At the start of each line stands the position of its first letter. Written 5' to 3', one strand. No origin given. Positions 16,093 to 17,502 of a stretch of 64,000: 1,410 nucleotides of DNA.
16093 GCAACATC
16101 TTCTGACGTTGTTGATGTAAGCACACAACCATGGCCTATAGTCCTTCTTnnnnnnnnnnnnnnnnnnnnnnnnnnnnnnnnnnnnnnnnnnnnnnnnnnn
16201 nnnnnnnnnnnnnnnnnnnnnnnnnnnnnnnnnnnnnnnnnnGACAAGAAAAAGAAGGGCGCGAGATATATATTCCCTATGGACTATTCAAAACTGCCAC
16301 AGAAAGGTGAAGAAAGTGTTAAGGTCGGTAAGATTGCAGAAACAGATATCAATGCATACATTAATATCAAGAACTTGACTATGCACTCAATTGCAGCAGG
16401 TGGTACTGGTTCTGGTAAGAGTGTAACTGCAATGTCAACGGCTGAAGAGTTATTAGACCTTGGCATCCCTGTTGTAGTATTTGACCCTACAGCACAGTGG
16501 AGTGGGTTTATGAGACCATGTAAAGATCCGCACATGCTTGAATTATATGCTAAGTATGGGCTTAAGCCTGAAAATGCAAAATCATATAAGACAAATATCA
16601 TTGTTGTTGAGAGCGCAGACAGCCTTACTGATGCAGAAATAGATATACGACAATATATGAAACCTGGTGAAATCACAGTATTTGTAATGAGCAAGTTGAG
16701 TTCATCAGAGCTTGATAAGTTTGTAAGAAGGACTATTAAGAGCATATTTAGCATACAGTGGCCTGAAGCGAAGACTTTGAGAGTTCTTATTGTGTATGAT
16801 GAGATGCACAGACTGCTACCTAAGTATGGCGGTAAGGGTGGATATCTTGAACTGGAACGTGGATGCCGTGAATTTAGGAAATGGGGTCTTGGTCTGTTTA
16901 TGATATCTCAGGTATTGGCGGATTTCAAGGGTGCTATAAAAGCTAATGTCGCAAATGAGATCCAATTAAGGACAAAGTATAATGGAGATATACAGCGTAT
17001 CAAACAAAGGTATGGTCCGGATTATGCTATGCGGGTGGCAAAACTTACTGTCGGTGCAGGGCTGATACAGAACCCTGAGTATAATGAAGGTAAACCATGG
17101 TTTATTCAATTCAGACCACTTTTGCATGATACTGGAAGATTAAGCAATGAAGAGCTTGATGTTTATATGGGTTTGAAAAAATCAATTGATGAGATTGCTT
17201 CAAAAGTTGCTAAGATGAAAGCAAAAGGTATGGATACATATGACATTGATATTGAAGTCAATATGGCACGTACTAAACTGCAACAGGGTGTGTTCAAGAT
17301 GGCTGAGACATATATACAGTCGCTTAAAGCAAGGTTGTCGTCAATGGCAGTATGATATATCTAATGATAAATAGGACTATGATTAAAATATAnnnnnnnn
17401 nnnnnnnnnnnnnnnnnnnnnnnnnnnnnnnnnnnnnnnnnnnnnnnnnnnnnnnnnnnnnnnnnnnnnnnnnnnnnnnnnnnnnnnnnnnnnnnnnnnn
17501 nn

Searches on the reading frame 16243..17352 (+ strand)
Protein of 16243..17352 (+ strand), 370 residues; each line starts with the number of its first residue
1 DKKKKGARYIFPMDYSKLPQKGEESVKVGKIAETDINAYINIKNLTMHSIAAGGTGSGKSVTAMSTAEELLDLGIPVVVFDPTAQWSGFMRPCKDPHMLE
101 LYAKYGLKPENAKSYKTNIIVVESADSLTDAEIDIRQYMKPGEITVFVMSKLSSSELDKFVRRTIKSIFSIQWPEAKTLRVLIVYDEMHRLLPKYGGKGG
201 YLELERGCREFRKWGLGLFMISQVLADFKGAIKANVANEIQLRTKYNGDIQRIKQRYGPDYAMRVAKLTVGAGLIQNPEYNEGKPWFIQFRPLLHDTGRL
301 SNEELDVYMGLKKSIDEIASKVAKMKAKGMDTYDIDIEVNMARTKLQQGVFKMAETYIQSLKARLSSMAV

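Call 79: search_solved_structures(query=A3, max_evalue=0.001)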
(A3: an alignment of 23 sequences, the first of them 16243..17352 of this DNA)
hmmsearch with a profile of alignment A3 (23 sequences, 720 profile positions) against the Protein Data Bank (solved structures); distinct sequences matched with E-value up to 0.001: 7.
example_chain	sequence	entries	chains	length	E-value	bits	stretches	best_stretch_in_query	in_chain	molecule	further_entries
4d2i_A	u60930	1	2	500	4.7e-10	41.7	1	481-621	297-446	HERA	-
8wiv_A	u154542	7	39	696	1.4e-09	40.1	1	491-600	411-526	Helicase HerA central domain-containing protein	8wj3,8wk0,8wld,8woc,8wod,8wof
9x1l_A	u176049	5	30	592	8.3e-08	34.3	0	528-593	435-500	DNA helicase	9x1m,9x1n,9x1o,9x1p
8xau_A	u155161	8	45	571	2.3e-07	32.8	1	518-601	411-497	ATP-binding protein | HerA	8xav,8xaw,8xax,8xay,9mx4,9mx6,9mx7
9c1m_M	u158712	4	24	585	4.4e-07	31.9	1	519-602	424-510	ATP-binding protein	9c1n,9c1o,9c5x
11kk_A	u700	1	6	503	5.6e-07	31.5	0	398-445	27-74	HerA like helicase YjgR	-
8ziq_M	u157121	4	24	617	8.2e-07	31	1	484-600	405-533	HerA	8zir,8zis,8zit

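Call 87: predict_structure(alignment_id=A3)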
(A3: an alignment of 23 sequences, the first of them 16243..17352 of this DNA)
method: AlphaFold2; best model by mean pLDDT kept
length: 370 residues; sequences in the alignment: 23
mean_pLDDT: 79.3   pTM: 0.82
mean pLDDT of the five models: 79.3, 78.8, 77.6, 77.4, 73.9
residues with pLDDT >= 90: 132; 70-90: 141; 50-70: 60; < 50: 37
segments of 3 or more residues with pLDDT < 50: 1-6, 227-250, 265-270
pLDDT, mean of each block of 10 residues (from residue 1): 49 75 88 83 71 60 89 95 93 90 89 95 77 82 94 86 90 89 88 73 81 88 58 40 44 54 49 66 74 90 93 94 90 91 92 94 81
secondary structure, 60 per line:
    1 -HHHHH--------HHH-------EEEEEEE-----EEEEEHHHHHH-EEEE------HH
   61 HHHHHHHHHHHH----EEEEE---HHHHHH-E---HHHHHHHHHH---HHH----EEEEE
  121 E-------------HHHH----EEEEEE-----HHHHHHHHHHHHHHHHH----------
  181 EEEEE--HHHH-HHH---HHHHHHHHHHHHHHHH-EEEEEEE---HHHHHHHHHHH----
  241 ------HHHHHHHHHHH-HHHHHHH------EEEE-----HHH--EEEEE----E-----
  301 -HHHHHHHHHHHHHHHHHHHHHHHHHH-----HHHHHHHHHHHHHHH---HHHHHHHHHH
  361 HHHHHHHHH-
elements in order: H2-6 E25-31 E37-41 H42-47 E49-52 H59-72 E77-81 H85-90 H96-105 E116-121 H135-138 E143-148 H154-170 E181-185 H188-191 H199-214 E216-222 H226-236 H247-257 H259-265 E272-275 E286-290 H302-327 H333-347 H351-369

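Call 106: search_protein_families(library=padloc, proteins=[window:16243-17352:+], max_evalue=0.001)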
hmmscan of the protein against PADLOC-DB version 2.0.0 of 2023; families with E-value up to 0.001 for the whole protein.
window:16243-17352:+ (370 aa): 6 families
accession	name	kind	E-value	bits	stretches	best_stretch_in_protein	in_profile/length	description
PDLC04105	HerA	-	1.8e-16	57.8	2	140-255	377-499/576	-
PDLC04140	mad8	-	1.6e-11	42.3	1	45-254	26-263/314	mads_8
PDLC01055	HerA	-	8.1e-06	22.9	0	130-292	370-526/532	Type III coevolved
PDLC04104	HerA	-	1.6e-05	21.8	1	166-255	204-300/379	-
PDLC04106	HerA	-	0.0003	17.4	0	196-254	533-591/667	-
PDLC02188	HerA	-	0.00058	16.8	0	177-260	425-510/578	-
